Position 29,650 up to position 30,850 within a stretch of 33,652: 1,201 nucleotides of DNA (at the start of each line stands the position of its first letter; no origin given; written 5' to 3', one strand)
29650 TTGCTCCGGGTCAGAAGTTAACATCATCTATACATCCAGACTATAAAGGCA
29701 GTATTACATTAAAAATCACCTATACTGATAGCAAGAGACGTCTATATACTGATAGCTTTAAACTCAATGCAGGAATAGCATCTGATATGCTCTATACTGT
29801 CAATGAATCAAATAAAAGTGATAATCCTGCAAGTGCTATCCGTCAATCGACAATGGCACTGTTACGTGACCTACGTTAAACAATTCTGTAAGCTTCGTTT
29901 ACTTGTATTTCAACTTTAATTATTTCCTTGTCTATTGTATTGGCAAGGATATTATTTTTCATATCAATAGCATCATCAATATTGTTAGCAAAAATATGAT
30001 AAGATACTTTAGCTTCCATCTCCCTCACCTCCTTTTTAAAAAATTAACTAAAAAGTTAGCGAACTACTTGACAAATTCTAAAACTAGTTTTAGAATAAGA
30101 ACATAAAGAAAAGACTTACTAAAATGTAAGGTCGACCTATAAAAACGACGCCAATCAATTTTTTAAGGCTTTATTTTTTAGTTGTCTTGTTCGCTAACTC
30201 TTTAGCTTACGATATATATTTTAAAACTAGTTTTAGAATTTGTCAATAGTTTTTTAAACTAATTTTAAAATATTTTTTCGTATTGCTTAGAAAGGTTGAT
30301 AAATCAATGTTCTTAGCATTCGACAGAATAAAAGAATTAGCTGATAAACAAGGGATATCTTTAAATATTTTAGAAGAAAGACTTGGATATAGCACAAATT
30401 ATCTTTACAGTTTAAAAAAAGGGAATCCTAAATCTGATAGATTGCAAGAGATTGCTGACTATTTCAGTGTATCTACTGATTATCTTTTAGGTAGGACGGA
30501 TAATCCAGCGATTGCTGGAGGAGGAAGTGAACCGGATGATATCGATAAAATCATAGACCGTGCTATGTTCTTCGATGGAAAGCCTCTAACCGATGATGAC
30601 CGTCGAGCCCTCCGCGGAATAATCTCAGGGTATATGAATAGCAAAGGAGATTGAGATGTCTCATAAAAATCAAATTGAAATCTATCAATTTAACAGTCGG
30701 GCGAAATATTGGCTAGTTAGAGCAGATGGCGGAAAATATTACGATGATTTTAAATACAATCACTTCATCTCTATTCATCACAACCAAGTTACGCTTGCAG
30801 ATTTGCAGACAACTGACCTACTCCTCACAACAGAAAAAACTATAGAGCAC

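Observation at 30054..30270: Genetic switch built from two near-identical promoter-operator modules that face each other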

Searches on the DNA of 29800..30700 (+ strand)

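Call 5: search_dna_similar(query=window:29850-30700:+, collection=phages, mode=distant, max_rows=40)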
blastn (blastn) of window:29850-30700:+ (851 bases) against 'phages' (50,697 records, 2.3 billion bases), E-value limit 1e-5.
Records with a match: 211; places in all: 211; records where one place covers at least 80% of the query: 0.
Best place of each record, by identity: 80-90% 11; 60-80% 200.
By first word of the organism name: Streptococcus 206; Listeria 3; Enterococcus 1; Moineauvirus 1.
By host as written in the record: Streptococcus thermophilus 16; Streptococcus oralis 5; - 5; Streptococcus pyogenes MGAS315 4; Streptococcus iniae Si1 3; Streptococcus pneumoniae 3; Streptococcus oralis AZ_3a 2; Streptococcus mitis SF100 2; and 149 more.
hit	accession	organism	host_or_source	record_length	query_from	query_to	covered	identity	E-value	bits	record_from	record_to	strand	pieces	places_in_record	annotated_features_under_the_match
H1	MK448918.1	Streptococcus phage Javan366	Streptococcus oralis SK313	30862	74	669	70%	76.1%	5e-111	407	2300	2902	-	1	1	Cro/CI family transcriptional regulator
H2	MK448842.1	Streptococcus phage Javan110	Streptococcus constellatus KCOM_1650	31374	179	669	58%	86.9%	4e-163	581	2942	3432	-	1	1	Cro/CI family transcriptional regulator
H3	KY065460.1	Streptococcus phage IPP19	Streptococcus pneumoniae Sp07-2838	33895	172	657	57%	86.5%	9e-159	566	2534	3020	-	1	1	transcriptional regulator, Cro/CI family | hypothetical protein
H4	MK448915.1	Streptococcus phage Javan350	Streptococcus oralis AZ_3a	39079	174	657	57%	86.7%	8e-160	569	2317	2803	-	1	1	Cro/CI family transcriptional regulator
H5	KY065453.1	Streptococcus phage IPP11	Streptococcus pneumoniae 9N/2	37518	174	657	57%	86.7%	3e-159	567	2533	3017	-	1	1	transcriptional regulator, Cro/CI family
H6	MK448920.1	Streptococcus phage Javan372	Streptococcus parasanguinis 392_SPAR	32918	74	666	70%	70.4%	2e-60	239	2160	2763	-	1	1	Cro/CI family transcriptional regulator | hypothetical protein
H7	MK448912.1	Streptococcus phage Javan340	Streptococcus mitis U-o8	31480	175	657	57%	85.0%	2e-148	531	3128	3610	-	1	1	Cro/CI family transcriptional regulator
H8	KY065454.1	Streptococcus phage IPP12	Streptococcus pneumoniae 1_2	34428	172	670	59%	80.0%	3e-114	417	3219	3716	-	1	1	transcriptional regulator, Cro/CI family | hypothetical protein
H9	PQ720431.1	Streptococcus phage Bonnie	Streptococcus suis 21171_DNR38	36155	179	666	57%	81.2%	3e-120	437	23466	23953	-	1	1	transcriptional regulator | hypothetical protein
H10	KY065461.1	Streptococcus phage IPP20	Streptococcus pneumoniae 11F/2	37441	174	670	58%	79.5%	5e-111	407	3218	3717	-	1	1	transcriptional regulator, Cro/CI family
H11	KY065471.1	Streptococcus phage IPP30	Streptococcus pneumoniae 34/5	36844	174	670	58%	79.5%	5e-111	407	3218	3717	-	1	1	transcriptional regulator, Cro/CI family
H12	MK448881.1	Streptococcus phage Javan240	Streptococcus gordonii Channon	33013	168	664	58%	79.4%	1e-113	416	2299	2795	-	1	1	transcriptional regulator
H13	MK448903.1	Streptococcus phage Javan310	Streptococcus mitis B9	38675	174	669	58%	78.3%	3e-102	378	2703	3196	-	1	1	Cro/CI family transcriptional regulator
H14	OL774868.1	Streptococcus phage OlisA1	Streptococcus oralis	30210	172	669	59%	77.8%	6e-98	364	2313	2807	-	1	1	CRO/CI family transcriptional regulator | hypothetical protein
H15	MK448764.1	Streptococcus phage Javan457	Streptococcus pyogenes ERR111888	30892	179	657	56%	80.4%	3e-108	398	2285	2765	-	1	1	Cro/CI family transcriptional regulator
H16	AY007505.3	Streptococcus phage SM1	Streptococcus mitis SF100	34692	175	666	58%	78.0%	2e-103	382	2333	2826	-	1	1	4: gp4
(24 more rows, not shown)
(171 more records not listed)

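Call 6: get_annotated_region(hit=H2, flank=2500)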
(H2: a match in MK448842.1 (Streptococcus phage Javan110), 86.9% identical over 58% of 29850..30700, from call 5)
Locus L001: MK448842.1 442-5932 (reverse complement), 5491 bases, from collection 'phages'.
description: Streptococcus phage Javan110, complete genome.
organism: Streptococcus phage Javan110 (NCBI taxid 2547981)
taxonomy: Viruses; Duplodnaviria; Heunggongvirae; Uroviricota; Caudoviricetes
host: Streptococcus constellatus KCOM_1650; source: -; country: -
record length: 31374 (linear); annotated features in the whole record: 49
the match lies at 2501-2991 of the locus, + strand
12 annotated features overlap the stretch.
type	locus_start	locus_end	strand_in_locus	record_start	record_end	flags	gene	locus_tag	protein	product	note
CDS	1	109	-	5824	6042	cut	-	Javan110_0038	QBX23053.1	hypothetical protein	-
CDS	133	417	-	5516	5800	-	-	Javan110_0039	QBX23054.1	hypothetical protein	-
CDS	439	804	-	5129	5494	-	-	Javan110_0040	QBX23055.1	hypothetical protein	-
CDS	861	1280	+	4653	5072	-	-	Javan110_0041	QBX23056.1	hypothetical protein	-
CDS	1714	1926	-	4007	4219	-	-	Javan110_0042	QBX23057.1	hypothetical protein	-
CDS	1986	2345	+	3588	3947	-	-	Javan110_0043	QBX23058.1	hypothetical protein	-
CDS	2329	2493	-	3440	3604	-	-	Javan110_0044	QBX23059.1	hypothetical protein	-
CDS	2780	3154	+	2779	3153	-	-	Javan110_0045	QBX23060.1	Cro/CI family transcriptional regulator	-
CDS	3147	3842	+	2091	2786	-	-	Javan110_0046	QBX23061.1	hypothetical protein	-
CDS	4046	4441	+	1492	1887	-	-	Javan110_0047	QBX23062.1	hypothetical protein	-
CDS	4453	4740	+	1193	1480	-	-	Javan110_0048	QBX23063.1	hypothetical protein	-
CDS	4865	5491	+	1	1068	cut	-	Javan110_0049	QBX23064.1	integrase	-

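Call 7: get_annotated_region(hit=H1, flank=2500)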
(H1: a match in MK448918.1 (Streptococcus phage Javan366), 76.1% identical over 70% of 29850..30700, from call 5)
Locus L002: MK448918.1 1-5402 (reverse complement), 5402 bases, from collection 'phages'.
description: Streptococcus phage Javan366, complete genome.
organism: Streptococcus phage Javan366 (NCBI taxid 2548127)
taxonomy: Viruses; Duplodnaviria; Heunggongvirae; Uroviricota; Caudoviricetes
host: Streptococcus oralis SK313; source: -; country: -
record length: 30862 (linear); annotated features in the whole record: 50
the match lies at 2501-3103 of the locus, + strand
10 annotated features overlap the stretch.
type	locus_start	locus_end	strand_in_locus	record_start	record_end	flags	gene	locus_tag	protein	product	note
CDS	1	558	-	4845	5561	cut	-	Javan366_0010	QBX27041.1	antirepressor protein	-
CDS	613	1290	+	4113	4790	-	-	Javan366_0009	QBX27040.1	hypothetical protein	-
CDS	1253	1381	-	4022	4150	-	-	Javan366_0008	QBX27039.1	hypothetical protein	-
CDS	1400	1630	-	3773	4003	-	-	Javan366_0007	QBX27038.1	hypothetical protein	-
CDS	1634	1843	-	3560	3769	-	-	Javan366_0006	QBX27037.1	hypothetical protein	-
CDS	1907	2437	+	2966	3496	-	-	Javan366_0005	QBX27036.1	hypothetical protein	-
CDS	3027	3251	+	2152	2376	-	-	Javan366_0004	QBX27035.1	Cro/CI family transcriptional regulator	-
CDS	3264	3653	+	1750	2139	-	-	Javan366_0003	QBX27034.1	hypothetical protein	-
CDS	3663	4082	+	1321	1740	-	-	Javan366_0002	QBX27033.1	hypothetical protein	-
CDS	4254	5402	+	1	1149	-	-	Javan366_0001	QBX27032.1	mobile element protein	-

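Call 8: get_annotated_region(hit=H3, flank=2500)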
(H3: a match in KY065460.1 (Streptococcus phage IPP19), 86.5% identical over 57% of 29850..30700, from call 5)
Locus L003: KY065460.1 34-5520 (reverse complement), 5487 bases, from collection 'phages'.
description: Streptococcus phage IPP19, complete genome.
organism: Streptococcus phage IPP19 (NCBI taxid 1916159)
taxonomy: Viruses; Duplodnaviria; Heunggongvirae; Uroviricota; Caudoviricetes
host: Streptococcus pneumoniae Sp07-2838; source: -; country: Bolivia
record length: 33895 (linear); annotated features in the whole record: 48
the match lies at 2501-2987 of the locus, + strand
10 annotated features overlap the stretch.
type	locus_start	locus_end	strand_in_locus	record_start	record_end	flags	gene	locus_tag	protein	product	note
CDS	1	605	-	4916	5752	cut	-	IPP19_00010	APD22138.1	hypothetical protein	gp19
CDS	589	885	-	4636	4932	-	-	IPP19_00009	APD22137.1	hypothetical protein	gp18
CDS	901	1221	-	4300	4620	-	-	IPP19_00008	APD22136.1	putative lipoprotein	-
CDS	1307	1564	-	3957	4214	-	-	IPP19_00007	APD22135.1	hypothetical protein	-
CDS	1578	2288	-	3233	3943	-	-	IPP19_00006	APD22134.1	hypothetical protein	gp15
CDS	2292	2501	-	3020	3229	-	-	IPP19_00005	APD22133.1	hypothetical protein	-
CDS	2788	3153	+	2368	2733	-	-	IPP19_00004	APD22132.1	transcriptional regulator, Cro/CI family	-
CDS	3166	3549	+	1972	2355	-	-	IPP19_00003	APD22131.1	hypothetical protein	-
CDS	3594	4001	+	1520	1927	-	-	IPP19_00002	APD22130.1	hypothetical protein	-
CDS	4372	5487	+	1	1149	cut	-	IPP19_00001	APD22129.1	integrase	-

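Call 9: get_annotated_region(hit=H16, flank=2500)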
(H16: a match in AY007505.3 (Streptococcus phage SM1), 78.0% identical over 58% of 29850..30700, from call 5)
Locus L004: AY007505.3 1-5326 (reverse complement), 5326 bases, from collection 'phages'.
description: Streptococcus mitis phage SM1,complete genome.
organism: Streptococcus phage SM1 (NCBI taxid 157924)
taxonomy: Viruses; Duplodnaviria; Heunggongvirae; Uroviricota; Caudoviricetes
host: Streptococcus mitis SF100; source: -; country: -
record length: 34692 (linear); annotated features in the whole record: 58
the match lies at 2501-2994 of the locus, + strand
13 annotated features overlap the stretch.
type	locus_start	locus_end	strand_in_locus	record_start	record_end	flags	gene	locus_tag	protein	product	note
CDS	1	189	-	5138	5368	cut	12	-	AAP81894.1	gp12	-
CDS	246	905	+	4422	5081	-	11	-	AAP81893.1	gp11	-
CDS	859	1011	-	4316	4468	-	10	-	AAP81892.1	gp10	-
CDS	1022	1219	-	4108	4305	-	9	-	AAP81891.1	gp9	-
CDS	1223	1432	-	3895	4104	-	8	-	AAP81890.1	gp8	-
CDS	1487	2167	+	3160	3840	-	7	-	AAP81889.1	gp7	-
CDS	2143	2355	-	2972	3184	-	6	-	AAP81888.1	gp6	-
CDS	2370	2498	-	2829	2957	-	gp5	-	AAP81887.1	gp5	-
CDS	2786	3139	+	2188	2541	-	4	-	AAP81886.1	gp4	-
CDS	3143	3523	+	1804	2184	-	3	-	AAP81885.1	gp3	-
CDS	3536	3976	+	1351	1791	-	2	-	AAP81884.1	gp2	-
CDS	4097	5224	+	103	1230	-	1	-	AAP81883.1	gp1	-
misc_feature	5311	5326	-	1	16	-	-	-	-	-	attachment site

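Call 13: search_rna_families(source=window, start=29800, end=30400, threshold=evalue, max_evalue=10)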
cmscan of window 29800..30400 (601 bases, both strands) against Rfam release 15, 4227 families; matches with E-value up to 10: 7.
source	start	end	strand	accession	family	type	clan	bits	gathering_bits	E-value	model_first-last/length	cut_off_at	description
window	29918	29997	-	RF02332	TtnuHACA25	Gene; snRNA; snoRNA; HACA-box;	-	16.6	100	8.5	1-111/111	no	Tetrahymena snoRNA TtnuHACA25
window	30064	30113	+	RF02098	DGCR5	Gene; lncRNA;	-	16.5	50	2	1-49/49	no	DiGeorge syndrome critical region gene 5 conserved region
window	30089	30142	+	RF03055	RAGATH-30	Gene; sRNA;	-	16.4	59.5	1.9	1-59/59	no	RAGATH-30 RNA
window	30267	30334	+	RF00898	mir-242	Gene; miRNA;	-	15.1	54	6.1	1-77/77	no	mir-242 microRNA precursor family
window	30043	30150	-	RF01828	SprD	Gene; sRNA;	-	12.7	100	5.3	1-142/142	no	Small pathogenicity island RNA D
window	29934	29968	-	RF01637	ceN47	Gene; snRNA; snoRNA; CD-box;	-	12.2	35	6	1-155/155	no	Nematode snoRNA ceN47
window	30036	30097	-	RF03027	RT-6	Gene; sRNA;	-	12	46.7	9.3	1-75/75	no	RT-6 RNA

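Call 25: search_dna_similar(query=window:30030-30306:+, collection=phages, mode=distant, max_rows=60, rows=spread)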
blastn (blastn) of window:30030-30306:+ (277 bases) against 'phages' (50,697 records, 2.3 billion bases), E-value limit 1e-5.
Records with a match: 112; places in all: 112; records where one place covers at least 80% of the query: 71.
Best place of each record, by identity: 90-95% 3; 80-90% 34; 60-80% 75.
By first word of the organism name: Streptococcus 112.
By host as written in the record: Streptococcus thermophilus 5; Streptococcus oralis AZ_3a 2; Streptococcus mitis SF100 2; Streptococcus agalactiae CCUG_17336 2; Streptococcus dysgalactiae subsp. equisimilis NS3396 2; Streptococcus iniae Si1 2; Streptococcus equi EQUI0022 2; Streptococcus oralis 2; and 90 more.
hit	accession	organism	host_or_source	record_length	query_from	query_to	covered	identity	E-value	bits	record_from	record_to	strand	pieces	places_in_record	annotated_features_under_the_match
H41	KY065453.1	Streptococcus phage IPP11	Streptococcus pneumoniae 9N/2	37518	1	277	100%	91.1%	1e-101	374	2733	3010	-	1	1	none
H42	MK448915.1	Streptococcus phage Javan350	Streptococcus oralis AZ_3a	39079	6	277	98%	91.6%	1e-101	375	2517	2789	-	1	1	none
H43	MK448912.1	Streptococcus phage Javan340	Streptococcus mitis U-o8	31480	1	270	97%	89.7%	4e-94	350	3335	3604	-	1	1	none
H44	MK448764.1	Streptococcus phage Javan457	Streptococcus pyogenes ERR111888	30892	4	277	99%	84.5%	1e-68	265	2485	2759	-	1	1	none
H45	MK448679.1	Streptococcus phage Javan137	Streptococcus dysgalactiae ERR085045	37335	1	277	100%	82.9%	4e-69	266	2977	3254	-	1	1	none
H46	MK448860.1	Streptococcus phage Javan172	Streptococcus dysgalactiae WCHSDSE-1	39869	1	277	100%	82.9%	4e-69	266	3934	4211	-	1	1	none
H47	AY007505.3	Streptococcus phage SM1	Streptococcus mitis SF100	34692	4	277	99%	83.4%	7e-72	275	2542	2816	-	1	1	none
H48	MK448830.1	Streptococcus phage Javan73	Streptococcus anginosus J4211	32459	1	277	100%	82.1%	8e-65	252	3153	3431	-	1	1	none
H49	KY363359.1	Streptococcus phage Str03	Streptococcus pyogenes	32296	1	266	96%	85.2%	1e-74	285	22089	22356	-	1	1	none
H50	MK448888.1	Streptococcus phage Javan26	Streptococcus agalactiae CH-1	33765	1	266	96%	85.2%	1e-74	285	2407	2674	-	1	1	none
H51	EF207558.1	Streptococcus phage phi3396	Streptococcus dysgalactiae subsp. ...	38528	5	277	99%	82.8%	4e-69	266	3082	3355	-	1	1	putative repressor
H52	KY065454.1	Streptococcus phage IPP12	Streptococcus pneumoniae 1_2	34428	5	275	98%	83.1%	2e-65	253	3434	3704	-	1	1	none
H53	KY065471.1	Streptococcus phage IPP30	Streptococcus pneumoniae 34/5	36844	5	275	98%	83.1%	2e-65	253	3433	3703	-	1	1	none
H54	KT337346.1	Streptococcus phage phiARI0285-2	Streptococcus pneumoniae 10B01328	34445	5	277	99%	82.4%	2e-66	257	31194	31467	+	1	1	none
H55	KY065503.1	Streptococcus phage IPP67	Streptococcus pneumoniae BS458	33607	5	277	99%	82.4%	2e-66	257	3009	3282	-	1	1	none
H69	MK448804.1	Streptococcus phage Javan553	Streptococcus suis 89-3576-3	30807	1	277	100%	77.7%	1e-50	205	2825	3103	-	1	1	none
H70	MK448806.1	Streptococcus phage Javan565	Streptococcus suis ERR120116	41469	1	277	100%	75.2%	9e-39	165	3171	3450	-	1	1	none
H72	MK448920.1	Streptococcus phage Javan372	Streptococcus parasanguinis 392_SPAR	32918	5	277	99%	74.1%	7e-34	150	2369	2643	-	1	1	none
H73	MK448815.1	Streptococcus phage Javan585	Streptococcus suis S95N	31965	1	277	100%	72.7%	7e-28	130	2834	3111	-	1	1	none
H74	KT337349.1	Streptococcus phage phiARI0399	Streptococcus pneumoniae 08B09226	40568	39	271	84%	68.8%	2e-10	72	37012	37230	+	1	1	none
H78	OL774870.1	Streptococcus phage OlisA3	Streptococcus oralis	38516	36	272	86%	67.5%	7e-9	66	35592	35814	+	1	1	repressor protein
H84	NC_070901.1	Streptococcus phage CHPC577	Streptococcus thermophilus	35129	141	275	49%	73.9%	5e-10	71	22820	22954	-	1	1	none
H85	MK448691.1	Streptococcus phage Javan17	Streptococcus agalactiae CCUG_17336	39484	149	277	47%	74.0%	7e-9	67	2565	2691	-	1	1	none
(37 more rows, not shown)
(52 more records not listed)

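Call 26: get_annotated_region(hit=H44, flank=1500)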
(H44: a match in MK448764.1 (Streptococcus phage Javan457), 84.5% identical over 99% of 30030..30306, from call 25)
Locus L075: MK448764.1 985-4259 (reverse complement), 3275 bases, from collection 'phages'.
description: Streptococcus phage Javan457, complete genome.
organism: Streptococcus phage Javan457 (NCBI taxid 2548180)
taxonomy: Viruses; Duplodnaviria; Heunggongvirae; Uroviricota; Caudoviricetes
host: Streptococcus pyogenes ERR111888; source: -; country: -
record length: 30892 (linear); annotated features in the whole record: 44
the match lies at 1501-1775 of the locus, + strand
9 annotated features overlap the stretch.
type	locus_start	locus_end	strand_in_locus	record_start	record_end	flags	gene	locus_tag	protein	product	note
CDS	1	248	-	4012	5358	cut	-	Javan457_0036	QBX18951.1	replicative DNA helicase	Replicative DNA helicase [SA14-24]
CDS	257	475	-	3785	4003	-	-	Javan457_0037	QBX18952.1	hypothetical protein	-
CDS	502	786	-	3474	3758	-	-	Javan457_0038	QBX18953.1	hypothetical protein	-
CDS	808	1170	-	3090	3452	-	-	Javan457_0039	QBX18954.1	hypothetical protein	-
CDS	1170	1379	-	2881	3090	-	-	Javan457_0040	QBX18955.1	hypothetical protein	-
CDS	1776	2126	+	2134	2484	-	-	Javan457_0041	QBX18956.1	Cro/CI family transcriptional regulator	-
CDS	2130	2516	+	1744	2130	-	-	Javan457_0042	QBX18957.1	hypothetical protein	-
CDS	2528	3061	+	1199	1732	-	-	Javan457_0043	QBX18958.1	putative lipoprotein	-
CDS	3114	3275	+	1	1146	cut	-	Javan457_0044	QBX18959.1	integrase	-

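Call 27: get_annotated_region(hit=H51, flank=1500)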
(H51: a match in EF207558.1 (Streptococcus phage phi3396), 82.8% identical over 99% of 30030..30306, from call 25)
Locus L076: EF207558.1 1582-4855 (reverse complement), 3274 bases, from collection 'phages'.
description: Streptococcus phage phi3396, complete genome.
organism: Streptococcus phage phi3396 (NCBI taxid 423476)
taxonomy: Viruses; Duplodnaviria; Heunggongvirae; Uroviricota; Caudoviricetes
host: Streptococcus dysgalactiae subsp. equisimilis NS3396; source: -; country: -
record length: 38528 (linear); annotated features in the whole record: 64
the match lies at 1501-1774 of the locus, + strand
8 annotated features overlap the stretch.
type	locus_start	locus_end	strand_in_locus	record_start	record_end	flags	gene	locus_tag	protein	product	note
CDS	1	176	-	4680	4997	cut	-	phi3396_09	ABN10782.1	hypothetical protein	-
CDS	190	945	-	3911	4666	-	-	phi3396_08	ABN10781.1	putative antirepressor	-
CDS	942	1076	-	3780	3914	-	-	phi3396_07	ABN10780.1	hypothetical protein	-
CDS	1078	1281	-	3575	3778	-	-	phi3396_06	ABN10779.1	hypothetical protein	-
CDS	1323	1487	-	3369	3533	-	-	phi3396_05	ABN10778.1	hypothetical protein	-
CDS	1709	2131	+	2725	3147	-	-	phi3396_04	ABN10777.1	putative repressor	-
CDS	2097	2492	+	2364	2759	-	-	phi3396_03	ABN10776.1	hypothetical protein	-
CDS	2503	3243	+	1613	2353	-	hyp_orf02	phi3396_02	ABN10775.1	hypothetical protein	-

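Call 28: get_annotated_region(hit=H69, flank=1500)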
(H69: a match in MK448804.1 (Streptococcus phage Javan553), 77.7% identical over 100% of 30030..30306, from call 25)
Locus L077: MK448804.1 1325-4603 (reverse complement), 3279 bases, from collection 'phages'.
description: Streptococcus phage Javan553, complete genome.
organism: Streptococcus phage Javan553 (NCBI taxid 2548255)
taxonomy: Viruses; Duplodnaviria; Heunggongvirae; Uroviricota; Caudoviricetes
host: Streptococcus suis 89-3576-3; source: -; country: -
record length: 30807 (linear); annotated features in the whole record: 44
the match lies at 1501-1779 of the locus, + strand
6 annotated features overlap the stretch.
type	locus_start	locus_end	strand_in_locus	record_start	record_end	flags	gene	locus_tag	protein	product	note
CDS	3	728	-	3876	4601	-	-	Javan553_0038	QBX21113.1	antirepressor protein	-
CDS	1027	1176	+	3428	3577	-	-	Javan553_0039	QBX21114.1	hypothetical protein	-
CDS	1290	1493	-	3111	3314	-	-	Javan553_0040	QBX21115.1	hypothetical protein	-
CDS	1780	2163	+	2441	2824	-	-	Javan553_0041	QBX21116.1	Cro/CI family transcriptional regulator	-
CDS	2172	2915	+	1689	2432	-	-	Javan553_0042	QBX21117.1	hypothetical protein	-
CDS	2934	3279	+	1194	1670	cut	-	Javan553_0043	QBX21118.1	hypothetical protein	-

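Call 29: get_annotated_region(hit=H70, flank=1500)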
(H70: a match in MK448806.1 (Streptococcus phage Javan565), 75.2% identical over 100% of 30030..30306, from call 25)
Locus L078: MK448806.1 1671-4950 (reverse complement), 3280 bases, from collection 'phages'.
description: Streptococcus phage Javan565, complete genome.
organism: Streptococcus phage Javan565 (NCBI taxid 2548260)
taxonomy: Viruses; Duplodnaviria; Heunggongvirae; Uroviricota; Caudoviricetes; Trabyvirinae
host: Streptococcus suis ERR120116; source: -; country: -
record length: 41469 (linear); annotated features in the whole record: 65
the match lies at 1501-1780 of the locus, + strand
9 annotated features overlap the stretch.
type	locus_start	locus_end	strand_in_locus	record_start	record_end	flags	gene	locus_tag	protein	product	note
CDS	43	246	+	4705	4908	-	-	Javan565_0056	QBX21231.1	hypothetical protein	-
CDS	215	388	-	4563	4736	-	-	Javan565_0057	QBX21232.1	hypothetical protein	-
CDS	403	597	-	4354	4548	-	-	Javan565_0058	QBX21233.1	hypothetical protein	-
CDS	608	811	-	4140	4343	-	-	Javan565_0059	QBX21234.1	hypothetical protein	-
CDS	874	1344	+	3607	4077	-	-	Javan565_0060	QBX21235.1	hypothetical protein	-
CDS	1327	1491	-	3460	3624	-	-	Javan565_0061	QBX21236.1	hypothetical protein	-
CDS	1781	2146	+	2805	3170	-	-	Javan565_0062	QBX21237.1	Cro/CI family transcriptional regulator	-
CDS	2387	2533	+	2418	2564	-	-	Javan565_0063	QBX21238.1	hypothetical protein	-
CDS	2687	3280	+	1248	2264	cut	-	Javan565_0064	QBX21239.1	hypothetical protein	Hypothetical SAV0801 homolog in superantigen-encoding pathogenicity islands SaPI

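Call 30: get_annotated_region(hit=H72, flank=1500)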
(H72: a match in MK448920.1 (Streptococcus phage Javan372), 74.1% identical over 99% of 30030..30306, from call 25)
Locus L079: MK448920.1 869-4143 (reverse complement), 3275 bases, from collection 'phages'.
description: Streptococcus phage Javan372, complete genome.
organism: Streptococcus phage Javan372 (NCBI taxid 2548133)
taxonomy: Viruses; Duplodnaviria; Heunggongvirae; Uroviricota; Caudoviricetes
host: Streptococcus parasanguinis 392_SPAR; source: -; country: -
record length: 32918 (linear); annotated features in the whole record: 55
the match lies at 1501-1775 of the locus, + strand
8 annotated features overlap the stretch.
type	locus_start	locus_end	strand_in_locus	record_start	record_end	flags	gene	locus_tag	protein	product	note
CDS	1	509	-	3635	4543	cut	-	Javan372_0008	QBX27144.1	hypothetical protein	-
CDS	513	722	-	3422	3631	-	-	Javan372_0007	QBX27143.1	hypothetical protein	-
CDS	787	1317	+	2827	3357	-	-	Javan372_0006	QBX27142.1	hypothetical protein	-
CDS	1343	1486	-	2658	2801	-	-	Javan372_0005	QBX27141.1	hypothetical protein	-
CDS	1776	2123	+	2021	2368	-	-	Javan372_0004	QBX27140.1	Cro/CI family transcriptional regulator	-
CDS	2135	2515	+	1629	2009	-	-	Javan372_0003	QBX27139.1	hypothetical protein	-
CDS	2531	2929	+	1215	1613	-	-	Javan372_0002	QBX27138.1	terminase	-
CDS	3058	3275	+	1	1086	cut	-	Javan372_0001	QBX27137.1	integrase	integrase: site-specific recombinase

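Call 31: get_annotated_region(hit=H73, flank=1500)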
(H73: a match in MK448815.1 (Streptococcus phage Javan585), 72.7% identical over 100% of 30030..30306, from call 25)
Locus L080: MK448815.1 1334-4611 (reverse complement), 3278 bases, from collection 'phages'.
description: Streptococcus phage Javan585, complete genome.
organism: Streptococcus phage Javan585 (NCBI taxid 2548275)
taxonomy: Viruses; Duplodnaviria; Heunggongvirae; Uroviricota; Caudoviricetes
host: Streptococcus suis S95N; source: -; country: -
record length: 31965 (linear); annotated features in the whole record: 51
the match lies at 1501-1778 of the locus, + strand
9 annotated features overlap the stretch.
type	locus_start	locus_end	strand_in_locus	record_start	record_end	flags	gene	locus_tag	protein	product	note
CDS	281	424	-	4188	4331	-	-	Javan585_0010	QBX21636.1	hypothetical protein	-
CDS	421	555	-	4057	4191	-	-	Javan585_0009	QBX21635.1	hypothetical protein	-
CDS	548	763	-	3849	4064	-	-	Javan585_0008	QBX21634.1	hypothetical protein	-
CDS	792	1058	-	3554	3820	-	-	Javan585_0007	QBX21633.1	hypothetical protein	-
CDS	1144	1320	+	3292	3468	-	-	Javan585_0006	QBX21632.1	hypothetical protein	-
CDS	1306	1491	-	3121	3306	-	-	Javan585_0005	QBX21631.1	hypothetical protein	-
CDS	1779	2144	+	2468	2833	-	-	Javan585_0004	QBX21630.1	Cro/CI family transcriptional regulator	-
CDS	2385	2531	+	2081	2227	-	-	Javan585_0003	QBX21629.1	hypothetical protein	-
CDS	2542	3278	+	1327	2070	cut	-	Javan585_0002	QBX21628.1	hypothetical protein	Pathogenicity island SaPIn2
